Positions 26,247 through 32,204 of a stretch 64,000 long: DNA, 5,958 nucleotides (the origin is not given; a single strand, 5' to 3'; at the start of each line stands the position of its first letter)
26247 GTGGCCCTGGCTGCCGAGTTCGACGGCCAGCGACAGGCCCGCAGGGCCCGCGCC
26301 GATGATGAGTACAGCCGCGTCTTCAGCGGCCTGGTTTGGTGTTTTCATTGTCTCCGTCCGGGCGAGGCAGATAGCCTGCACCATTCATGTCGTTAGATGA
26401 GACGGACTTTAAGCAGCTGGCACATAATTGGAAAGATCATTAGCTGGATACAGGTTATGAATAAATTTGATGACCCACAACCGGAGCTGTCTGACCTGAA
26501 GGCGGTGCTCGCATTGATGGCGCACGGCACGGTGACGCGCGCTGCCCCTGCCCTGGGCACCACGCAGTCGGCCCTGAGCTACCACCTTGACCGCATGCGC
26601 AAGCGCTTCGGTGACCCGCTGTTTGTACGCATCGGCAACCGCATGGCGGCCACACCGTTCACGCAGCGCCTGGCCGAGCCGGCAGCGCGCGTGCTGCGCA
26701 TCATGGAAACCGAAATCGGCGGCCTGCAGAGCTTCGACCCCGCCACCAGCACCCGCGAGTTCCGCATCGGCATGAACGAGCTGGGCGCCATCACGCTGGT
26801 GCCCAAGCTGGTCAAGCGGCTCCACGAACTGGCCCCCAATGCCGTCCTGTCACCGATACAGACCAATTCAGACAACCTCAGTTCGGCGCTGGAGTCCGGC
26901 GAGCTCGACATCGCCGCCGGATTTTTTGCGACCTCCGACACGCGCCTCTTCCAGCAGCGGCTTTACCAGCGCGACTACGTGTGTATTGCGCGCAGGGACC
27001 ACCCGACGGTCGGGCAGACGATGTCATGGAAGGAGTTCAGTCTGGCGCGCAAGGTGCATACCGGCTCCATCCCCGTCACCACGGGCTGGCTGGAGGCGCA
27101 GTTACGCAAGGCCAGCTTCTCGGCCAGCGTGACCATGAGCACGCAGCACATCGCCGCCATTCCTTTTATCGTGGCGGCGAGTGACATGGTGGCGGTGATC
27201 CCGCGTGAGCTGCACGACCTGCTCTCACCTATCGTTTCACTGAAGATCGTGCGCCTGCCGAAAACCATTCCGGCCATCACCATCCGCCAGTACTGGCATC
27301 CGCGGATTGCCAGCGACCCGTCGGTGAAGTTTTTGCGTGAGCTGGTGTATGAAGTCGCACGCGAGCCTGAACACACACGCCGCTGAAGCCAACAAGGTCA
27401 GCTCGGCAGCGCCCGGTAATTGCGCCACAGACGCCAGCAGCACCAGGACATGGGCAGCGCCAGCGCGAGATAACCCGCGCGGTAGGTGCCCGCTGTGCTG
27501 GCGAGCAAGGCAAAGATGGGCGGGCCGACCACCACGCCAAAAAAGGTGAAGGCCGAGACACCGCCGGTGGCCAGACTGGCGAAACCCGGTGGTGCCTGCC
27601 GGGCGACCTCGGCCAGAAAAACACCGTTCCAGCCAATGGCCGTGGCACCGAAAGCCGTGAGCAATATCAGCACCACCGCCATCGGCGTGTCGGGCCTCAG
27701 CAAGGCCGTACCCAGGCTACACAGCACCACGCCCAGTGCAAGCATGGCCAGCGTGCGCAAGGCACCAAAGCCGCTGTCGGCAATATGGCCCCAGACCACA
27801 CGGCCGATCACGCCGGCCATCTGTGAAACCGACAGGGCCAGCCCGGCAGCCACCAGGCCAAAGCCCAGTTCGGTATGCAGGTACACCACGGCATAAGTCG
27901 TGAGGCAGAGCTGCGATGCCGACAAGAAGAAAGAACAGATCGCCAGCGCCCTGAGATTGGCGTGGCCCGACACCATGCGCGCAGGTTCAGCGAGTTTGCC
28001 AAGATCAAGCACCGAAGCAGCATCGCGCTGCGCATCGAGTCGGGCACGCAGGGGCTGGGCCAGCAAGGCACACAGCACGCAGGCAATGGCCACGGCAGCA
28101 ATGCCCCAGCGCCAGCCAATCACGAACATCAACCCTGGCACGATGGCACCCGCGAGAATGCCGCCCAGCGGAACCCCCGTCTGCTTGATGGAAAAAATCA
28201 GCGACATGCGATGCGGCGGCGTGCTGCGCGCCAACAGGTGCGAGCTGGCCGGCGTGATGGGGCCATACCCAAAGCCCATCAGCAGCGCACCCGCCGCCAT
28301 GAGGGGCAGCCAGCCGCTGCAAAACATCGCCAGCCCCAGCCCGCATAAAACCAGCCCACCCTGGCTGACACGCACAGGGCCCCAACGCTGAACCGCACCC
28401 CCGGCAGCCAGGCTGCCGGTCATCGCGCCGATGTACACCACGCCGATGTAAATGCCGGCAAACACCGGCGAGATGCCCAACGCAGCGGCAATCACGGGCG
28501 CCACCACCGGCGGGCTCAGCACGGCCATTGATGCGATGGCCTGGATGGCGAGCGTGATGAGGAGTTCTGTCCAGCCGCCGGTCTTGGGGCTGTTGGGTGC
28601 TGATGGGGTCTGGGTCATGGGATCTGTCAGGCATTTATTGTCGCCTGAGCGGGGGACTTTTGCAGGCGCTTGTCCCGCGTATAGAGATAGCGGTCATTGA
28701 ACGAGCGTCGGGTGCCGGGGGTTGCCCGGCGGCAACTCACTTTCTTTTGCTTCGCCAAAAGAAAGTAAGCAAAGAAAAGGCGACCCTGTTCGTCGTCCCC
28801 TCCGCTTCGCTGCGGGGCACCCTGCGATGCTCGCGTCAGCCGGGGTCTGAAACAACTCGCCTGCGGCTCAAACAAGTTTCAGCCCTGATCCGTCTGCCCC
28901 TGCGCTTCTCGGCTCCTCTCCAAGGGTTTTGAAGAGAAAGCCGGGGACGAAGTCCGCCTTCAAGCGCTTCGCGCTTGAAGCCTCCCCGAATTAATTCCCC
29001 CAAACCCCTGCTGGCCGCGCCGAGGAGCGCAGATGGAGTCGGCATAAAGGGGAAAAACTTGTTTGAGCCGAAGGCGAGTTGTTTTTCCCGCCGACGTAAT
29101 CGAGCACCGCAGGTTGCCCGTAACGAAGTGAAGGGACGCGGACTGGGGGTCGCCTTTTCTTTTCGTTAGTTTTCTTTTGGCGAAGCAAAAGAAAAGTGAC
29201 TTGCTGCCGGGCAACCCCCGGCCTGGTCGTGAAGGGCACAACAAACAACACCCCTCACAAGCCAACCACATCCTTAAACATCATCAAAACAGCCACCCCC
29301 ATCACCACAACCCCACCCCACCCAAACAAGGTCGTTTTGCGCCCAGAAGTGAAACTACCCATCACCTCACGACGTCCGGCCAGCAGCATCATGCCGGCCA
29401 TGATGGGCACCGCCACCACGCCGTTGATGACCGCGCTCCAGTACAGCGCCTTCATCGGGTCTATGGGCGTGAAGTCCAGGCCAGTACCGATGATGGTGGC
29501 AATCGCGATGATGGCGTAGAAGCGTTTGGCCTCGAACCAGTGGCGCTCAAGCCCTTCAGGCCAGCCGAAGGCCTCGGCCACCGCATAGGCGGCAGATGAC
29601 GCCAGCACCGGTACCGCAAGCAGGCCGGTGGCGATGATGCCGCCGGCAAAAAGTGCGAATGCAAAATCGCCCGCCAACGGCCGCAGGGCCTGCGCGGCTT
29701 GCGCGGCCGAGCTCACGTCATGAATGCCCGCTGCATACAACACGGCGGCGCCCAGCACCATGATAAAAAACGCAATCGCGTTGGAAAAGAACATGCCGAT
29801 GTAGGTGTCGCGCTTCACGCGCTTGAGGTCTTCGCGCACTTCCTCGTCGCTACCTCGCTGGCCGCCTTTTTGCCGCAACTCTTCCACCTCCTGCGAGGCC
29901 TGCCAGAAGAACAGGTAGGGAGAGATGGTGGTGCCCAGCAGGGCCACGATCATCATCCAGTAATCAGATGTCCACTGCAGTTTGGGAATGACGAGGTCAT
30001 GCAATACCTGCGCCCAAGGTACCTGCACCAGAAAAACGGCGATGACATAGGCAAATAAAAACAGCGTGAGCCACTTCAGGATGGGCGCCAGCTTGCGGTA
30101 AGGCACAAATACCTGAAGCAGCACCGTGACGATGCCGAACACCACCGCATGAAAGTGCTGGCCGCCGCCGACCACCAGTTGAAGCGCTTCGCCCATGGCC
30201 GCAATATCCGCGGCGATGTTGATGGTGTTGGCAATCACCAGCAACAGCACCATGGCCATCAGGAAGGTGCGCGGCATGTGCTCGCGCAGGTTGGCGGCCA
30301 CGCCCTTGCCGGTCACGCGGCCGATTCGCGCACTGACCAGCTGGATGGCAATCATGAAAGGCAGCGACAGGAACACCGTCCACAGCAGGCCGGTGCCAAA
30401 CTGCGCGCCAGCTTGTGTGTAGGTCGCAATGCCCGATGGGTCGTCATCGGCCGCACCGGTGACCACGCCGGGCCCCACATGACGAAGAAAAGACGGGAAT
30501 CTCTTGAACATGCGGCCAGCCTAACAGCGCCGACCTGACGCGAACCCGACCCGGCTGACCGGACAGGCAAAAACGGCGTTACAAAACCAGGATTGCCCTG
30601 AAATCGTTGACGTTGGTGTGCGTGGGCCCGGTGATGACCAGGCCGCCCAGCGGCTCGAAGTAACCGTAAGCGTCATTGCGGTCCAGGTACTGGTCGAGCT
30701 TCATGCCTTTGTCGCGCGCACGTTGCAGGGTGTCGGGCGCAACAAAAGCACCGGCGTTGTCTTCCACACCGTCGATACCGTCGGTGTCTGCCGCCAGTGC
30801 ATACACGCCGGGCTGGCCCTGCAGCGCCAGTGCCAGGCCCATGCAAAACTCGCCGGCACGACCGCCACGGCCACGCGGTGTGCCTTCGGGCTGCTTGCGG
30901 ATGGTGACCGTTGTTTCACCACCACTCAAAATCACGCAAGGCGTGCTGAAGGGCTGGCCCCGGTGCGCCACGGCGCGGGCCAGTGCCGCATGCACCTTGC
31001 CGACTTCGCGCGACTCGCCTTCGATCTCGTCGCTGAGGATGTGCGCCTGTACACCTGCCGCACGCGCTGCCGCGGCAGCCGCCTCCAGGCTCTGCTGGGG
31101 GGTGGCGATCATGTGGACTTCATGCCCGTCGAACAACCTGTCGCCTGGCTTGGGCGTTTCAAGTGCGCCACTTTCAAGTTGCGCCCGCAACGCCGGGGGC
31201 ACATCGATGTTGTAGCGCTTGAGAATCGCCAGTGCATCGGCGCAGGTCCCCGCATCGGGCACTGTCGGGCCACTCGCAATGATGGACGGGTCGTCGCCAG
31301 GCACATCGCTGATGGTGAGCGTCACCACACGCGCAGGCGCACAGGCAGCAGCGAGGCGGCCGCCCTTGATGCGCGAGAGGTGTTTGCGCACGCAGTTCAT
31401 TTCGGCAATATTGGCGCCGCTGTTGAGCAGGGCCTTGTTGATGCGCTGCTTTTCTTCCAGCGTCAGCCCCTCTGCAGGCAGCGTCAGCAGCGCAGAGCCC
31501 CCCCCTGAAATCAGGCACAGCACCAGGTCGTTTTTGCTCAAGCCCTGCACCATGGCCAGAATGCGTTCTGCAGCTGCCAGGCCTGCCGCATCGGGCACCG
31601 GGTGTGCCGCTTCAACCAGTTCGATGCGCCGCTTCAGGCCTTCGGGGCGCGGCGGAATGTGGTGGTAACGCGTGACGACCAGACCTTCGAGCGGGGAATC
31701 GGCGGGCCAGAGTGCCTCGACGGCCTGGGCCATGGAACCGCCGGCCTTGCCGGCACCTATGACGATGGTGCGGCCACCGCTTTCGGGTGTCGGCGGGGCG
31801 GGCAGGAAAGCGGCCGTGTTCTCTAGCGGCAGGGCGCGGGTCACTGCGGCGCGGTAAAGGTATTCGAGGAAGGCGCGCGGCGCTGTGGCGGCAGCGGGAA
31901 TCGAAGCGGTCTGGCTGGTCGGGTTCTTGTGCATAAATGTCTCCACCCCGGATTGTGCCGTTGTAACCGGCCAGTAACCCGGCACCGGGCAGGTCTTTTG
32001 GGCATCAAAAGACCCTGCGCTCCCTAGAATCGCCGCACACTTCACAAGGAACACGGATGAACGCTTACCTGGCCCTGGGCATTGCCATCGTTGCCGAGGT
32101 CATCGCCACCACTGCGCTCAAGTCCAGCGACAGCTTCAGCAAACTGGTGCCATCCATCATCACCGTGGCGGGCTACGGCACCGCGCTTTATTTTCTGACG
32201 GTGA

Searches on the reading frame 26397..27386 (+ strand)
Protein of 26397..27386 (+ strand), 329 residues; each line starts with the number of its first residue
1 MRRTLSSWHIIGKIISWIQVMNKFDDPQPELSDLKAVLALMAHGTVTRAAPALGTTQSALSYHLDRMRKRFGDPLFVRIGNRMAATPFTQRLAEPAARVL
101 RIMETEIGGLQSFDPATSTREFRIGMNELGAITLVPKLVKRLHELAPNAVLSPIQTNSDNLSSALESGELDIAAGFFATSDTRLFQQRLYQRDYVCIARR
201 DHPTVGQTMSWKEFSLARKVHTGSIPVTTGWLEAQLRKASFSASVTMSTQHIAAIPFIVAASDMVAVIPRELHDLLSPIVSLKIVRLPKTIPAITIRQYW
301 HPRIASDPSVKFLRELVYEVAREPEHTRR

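Call 19: search_protein_families(library=pfam, max_evalue=1e-8, proteins=[window:26397-27386:+])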
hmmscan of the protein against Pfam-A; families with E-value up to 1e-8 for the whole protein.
window:26397-27386:+ (329 aa): 2 families
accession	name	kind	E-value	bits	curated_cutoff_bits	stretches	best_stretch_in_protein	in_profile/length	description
PF03466.25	LysR_substrate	-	3e-24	86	28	1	119-320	5-207/209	LysR substrate binding domain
PF00126.33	HTH_1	-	2.9e-15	56.4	26.6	1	31-88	1-58/60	Bacterial regulatory helix-turn-helix protein, lysR family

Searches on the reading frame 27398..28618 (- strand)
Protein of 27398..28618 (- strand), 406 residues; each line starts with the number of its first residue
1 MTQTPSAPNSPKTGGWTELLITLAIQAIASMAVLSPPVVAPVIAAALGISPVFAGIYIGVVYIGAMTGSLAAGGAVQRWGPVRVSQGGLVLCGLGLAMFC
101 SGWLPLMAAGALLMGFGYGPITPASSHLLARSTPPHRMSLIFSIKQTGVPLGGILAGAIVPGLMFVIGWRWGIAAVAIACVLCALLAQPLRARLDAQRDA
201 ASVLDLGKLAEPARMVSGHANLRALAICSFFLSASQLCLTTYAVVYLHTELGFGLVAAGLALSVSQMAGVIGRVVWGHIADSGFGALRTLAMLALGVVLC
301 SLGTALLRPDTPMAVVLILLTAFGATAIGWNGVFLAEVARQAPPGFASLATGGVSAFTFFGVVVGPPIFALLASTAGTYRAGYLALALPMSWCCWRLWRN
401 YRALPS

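Call 20: search_protein_families(library=pfam, max_evalue=1e-8, proteins=[window:27398-28618:-])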
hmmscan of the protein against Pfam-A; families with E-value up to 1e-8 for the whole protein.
window:27398-28618:- (406 aa): 1 family
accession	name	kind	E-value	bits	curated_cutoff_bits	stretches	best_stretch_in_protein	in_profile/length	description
PF07690.21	MFS_1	-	3.7e-37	128.5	33.4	1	26-352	5-333/347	Major Facilitator Superfamily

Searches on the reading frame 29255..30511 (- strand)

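Call 20: search_protein_families(library=pfam, max_evalue=1e-8, proteins=[window:29255-30511:-])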
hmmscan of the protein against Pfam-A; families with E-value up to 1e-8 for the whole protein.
window:29255-30511:- (418 aa): 1 family
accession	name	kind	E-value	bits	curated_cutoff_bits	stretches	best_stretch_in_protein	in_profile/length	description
PF01566.24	Nramp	-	1.2e-93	314.5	29.8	1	28-390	1-356/357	Natural resistance-associated macrophage protein-like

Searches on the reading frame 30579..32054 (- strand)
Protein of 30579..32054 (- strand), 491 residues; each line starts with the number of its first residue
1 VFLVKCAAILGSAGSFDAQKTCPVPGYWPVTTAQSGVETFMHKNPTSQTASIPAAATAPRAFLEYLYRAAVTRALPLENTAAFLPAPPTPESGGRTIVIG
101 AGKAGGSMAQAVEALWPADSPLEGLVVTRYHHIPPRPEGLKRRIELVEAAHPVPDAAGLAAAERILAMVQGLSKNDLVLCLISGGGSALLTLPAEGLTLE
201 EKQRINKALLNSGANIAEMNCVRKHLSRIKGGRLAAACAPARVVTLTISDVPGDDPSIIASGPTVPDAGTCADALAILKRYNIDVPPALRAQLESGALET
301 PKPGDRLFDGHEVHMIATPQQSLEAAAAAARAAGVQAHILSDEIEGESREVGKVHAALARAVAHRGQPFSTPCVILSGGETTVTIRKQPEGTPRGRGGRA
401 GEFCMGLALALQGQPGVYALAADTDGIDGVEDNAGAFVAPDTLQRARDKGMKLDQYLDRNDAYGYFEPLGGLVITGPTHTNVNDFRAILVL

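Call 20: search_protein_families(library=pfam, max_evalue=1e-8, proteins=[window:30579-32054:-])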
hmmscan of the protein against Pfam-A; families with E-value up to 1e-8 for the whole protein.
window:30579-32054:- (491 aa): 2 families
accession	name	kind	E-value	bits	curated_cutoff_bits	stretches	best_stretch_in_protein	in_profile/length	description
PF13660.11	DUF4147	-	7.8e-87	291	23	1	64-294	3-234/234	Domain of unknown function (DUF4147)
PF05161.18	MOFRL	-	2e-36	124.9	28.3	1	373-484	1-106/106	MOFRL family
